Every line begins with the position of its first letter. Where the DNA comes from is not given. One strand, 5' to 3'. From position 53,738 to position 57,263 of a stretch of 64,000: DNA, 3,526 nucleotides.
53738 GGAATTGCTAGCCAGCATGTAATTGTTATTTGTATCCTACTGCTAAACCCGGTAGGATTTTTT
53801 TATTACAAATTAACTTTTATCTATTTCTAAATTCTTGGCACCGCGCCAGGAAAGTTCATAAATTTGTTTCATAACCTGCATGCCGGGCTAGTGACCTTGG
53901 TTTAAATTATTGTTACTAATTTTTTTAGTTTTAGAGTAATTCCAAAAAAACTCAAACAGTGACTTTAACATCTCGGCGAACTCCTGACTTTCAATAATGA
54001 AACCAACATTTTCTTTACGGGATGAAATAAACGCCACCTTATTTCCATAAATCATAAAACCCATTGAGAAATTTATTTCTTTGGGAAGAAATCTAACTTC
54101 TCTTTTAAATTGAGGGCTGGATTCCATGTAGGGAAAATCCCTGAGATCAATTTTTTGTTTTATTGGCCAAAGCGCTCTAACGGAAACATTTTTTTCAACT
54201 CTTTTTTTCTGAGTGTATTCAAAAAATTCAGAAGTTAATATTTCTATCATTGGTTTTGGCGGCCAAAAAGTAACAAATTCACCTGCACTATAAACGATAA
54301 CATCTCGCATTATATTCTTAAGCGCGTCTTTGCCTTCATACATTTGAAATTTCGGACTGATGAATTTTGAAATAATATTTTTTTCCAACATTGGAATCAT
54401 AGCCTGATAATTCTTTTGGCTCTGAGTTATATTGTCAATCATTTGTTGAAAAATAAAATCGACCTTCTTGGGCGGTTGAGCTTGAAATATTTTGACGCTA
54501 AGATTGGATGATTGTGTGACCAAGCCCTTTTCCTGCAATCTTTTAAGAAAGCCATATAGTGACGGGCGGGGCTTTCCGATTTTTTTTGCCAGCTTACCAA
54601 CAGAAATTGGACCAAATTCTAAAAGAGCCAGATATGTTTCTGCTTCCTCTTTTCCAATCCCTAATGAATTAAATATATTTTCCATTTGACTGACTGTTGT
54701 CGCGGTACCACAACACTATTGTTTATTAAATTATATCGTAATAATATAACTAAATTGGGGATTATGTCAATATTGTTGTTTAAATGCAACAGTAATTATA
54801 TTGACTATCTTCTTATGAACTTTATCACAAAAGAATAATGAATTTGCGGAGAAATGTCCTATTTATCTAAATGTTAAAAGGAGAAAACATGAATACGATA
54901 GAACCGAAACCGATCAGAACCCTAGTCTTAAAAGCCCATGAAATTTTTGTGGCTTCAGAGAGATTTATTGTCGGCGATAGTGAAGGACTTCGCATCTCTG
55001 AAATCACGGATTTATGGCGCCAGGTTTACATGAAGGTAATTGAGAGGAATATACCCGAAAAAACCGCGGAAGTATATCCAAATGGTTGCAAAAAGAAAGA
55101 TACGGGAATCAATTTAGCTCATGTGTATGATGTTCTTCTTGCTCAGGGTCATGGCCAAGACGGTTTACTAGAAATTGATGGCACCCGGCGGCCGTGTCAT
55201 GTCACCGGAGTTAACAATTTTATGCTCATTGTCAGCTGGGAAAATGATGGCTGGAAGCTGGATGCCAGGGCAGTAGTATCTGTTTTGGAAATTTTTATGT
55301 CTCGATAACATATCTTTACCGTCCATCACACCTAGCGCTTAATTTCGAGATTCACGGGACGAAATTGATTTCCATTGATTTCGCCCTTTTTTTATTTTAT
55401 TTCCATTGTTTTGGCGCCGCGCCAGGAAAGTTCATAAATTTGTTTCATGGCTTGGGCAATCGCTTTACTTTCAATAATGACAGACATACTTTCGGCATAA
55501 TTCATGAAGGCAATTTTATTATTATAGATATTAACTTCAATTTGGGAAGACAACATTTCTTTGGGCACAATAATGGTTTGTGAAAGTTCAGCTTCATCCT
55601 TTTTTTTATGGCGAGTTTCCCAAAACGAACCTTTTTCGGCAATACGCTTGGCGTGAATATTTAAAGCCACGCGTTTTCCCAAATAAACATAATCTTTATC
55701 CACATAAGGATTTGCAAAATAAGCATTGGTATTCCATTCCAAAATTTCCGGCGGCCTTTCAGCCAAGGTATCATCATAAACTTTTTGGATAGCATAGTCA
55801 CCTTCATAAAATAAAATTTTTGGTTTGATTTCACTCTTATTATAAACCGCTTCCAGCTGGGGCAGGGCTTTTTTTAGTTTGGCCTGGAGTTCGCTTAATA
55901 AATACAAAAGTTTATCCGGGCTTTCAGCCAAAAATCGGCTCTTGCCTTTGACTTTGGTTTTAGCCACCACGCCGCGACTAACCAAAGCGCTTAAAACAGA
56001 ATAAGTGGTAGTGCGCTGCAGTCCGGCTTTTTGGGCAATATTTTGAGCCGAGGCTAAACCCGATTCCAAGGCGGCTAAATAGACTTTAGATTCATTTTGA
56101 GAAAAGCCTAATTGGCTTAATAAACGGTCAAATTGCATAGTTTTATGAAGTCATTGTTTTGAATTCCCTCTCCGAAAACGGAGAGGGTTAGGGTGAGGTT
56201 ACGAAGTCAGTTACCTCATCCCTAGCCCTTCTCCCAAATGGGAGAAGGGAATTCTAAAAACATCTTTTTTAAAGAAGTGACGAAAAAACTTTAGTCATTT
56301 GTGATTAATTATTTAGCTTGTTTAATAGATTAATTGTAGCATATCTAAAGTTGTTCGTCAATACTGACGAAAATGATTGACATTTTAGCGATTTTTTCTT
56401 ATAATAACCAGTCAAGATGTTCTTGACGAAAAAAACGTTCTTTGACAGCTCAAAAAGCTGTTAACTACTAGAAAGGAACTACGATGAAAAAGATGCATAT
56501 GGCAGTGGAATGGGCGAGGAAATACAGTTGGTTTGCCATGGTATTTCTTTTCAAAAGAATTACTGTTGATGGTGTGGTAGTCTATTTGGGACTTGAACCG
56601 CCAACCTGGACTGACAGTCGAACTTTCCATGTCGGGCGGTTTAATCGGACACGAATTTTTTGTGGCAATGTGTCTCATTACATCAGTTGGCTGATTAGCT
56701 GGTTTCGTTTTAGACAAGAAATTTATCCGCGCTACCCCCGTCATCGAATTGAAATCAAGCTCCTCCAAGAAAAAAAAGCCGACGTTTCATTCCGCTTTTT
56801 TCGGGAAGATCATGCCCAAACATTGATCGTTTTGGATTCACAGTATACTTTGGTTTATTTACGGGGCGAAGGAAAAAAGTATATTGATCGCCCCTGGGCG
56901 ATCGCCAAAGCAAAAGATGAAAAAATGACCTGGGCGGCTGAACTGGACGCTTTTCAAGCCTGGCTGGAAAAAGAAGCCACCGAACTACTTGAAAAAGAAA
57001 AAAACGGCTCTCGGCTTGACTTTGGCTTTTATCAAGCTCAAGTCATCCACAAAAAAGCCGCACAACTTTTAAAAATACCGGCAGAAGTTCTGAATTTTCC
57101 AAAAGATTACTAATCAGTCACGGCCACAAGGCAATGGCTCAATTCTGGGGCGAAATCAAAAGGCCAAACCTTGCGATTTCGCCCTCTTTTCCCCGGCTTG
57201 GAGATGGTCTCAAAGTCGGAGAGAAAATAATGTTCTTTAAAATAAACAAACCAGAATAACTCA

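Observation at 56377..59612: Candidate novel system: tandem translationally coupled radical-SAM/SPASM enzymes with an unknown aromatic-rich upstream protein, consensus promoter and paralogous terminators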

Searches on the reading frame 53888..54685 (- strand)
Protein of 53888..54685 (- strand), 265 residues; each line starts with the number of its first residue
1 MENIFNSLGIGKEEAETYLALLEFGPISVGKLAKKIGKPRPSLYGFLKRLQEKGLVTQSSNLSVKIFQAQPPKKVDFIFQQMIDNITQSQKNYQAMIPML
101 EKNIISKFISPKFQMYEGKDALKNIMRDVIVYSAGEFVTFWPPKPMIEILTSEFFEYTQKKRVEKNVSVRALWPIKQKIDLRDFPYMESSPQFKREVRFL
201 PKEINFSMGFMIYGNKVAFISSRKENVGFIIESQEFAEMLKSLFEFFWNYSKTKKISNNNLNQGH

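Call 5: search_protein_families(library=pfam, proteins=[window:53888-54685:-], max_evalue=0.01)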
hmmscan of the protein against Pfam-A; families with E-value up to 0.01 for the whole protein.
window:53888-54685:- (265 aa): 6 families
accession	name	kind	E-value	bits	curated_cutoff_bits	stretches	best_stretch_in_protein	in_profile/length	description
PF01978.25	TrmB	-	1.1e-12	48.1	25.6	1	7-72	3-67/68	Sugar-specific transcriptional regulator TrmB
PF01047.28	MarR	-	0.00019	21.7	24.6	1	22-60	13-51/59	MarR family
PF09339.16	HTH_IclR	-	0.00021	21.5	22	1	26-59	18-51/52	IclR helix-turn-helix domain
PF12802.13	MarR_2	-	0.0025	18.4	27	1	20-58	13-52/61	MarR family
PF13412.12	HTH_24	-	0.0026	17.8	21.9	1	20-57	11-48/48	Winged helix-turn-helix DNA-binding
PF01022.26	HTH_5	-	0.0062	16.8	22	0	20-57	10-46/47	Bacterial regulatory protein, arsR family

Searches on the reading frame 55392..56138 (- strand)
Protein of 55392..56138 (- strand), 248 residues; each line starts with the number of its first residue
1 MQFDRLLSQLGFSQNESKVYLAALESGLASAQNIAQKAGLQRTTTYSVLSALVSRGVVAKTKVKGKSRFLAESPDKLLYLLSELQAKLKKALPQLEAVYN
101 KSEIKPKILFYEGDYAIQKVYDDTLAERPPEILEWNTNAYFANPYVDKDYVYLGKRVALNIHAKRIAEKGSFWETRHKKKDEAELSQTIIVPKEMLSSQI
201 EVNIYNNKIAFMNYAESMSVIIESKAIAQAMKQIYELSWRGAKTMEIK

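Call 5: search_protein_families(library=pfam, proteins=[window:55392-56138:-], max_evalue=0.01)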
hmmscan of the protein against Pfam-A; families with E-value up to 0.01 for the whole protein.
window:55392-56138:- (248 aa): 3 families
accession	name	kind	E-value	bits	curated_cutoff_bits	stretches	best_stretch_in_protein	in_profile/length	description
PF01978.25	TrmB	-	2.8e-14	53.1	25.6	1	7-64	1-58/68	Sugar-specific transcriptional regulator TrmB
PF09339.16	HTH_IclR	-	4.4e-05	23.6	22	1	21-60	12-50/52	IclR helix-turn-helix domain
PF24033.1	DUF7342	-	0.0003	21.3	31.6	1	29-86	18-75/150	Family of unknown function (DUF7342)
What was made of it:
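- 55392..56138 (-): TrmB-family winged-helix regulator (TrmB2), divergent from the operon. Probable repressor of the rSAM promoter. Pfam TrmB 53.1 bits against a 25.6 cut-off (call 5).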

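Call 47: search_protein_families(library=ncbifam, proteins=[window:55392-56138:-], max_evalue=0.001)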
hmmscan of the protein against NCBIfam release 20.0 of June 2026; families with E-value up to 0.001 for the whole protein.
window:55392-56138:- (248 aa): 5 families
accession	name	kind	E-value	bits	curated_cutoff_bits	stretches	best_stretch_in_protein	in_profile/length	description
NF040851.1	tran_reg_TrmB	equivalog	4.9e-06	25.9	600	1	6-108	10-111/338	HTH-type sugar-sensing transcriptional regulator TrmB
NF047390.1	TransRegTrmBL1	equivalog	1.5e-05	24.2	650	1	6-72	9-73/341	HTH-type sugar sensing transcriptional regulator TrmBL1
NF053606.1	Sta1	subfamily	0.00015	21.8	80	1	11-67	17-73/100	Sta1 family transcriptional regulator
TIGR01884.1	cas_HTH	subfamily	0.00023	20.6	60.2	1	11-67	139-195/202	CRISPR-associated CARF protein Csa3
NF007341.0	PRK09834.1-3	equivalog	0.00088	18.5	269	0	21-62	20-61/274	DNA-binding transcriptional regulator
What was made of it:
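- On TrmB-family transcription regulator (PF01978): The full-length TrmB/TrmBL1 equivalogs are not met (26 bits against 600), so sugar sensing is not implied (call 47).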

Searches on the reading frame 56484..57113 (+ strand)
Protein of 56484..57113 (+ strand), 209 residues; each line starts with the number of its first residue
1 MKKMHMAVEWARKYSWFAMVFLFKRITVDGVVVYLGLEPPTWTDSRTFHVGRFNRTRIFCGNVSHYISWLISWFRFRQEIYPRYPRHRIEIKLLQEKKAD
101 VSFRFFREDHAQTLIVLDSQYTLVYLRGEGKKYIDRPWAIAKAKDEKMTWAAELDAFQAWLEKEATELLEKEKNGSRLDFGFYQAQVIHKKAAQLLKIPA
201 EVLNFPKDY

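Call 5: search_protein_families(library=pfam, proteins=[window:56484-57113:+], max_evalue=0.01)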
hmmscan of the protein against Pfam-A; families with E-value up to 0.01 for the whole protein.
window:56484-57113:+ (209 aa): 0 families

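Call 6: search_protein_families(library=ncbifam, proteins=[window:56484-57113:+], max_evalue=0.01)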
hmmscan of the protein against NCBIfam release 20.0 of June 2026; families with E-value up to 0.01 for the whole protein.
window:56484-57113:+ (209 aa): 0 families

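Call 15: search_protein_families(library=padloc, proteins=[window:56484-57113:+], max_evalue=0.01)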
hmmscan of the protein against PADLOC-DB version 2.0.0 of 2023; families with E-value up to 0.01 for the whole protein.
window:56484-57113:+ (209 aa): 0 families

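Call 31: find_homologous_proteins(query=window:56484-57113:+, max_evalue=0.01)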
Query window:56484-57113:+ (209 aa): 1 proteins with E <= 0.01 among 166 candidates.
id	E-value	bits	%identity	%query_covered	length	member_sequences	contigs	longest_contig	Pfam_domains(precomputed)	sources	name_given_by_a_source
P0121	3.6e-139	479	100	100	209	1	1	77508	-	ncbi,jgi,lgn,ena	ncbi:MAG: hypothetical protein WC508_03290 [Patescibacteria group bacterium]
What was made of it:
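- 56484..57113 (+): 209-aa orphan ORF occupying a variable slot. Not a conserved component of the system. Only a self-match in 5.8e9 proteins (call 31).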

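Call 105: search_protein_families(library=phrogs, proteins=[window:56484-57113:+], max_evalue=0.01)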
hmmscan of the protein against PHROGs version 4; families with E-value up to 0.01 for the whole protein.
window:56484-57113:+ (209 aa): 0 families

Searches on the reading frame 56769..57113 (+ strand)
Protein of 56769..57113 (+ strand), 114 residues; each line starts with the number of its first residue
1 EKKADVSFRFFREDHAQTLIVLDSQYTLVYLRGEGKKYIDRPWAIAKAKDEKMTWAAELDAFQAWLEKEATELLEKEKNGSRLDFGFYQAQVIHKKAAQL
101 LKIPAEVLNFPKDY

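Call 105: search_protein_families(library=phrogs, proteins=[window:56769-57113:+], max_evalue=0.01)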
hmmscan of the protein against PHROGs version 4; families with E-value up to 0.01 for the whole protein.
window:56769-57113:+ (114 aa): 0 families

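Call 106: search_protein_families(library=pfam, proteins=[window:56769-57113:+], max_evalue=1)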
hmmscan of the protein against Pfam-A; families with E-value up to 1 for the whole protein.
window:56769-57113:+ (114 aa): 2 families
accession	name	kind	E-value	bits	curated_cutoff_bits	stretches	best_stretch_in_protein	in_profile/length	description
PF13454.12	NAD_binding_9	-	0.058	13.8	21.8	1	42-100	47-110/155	FAD-NAD(P)-binding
PF25418.1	DUF7890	-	0.094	12.8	26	1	68-85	12-29/47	Domain of unknown function (DUF7890)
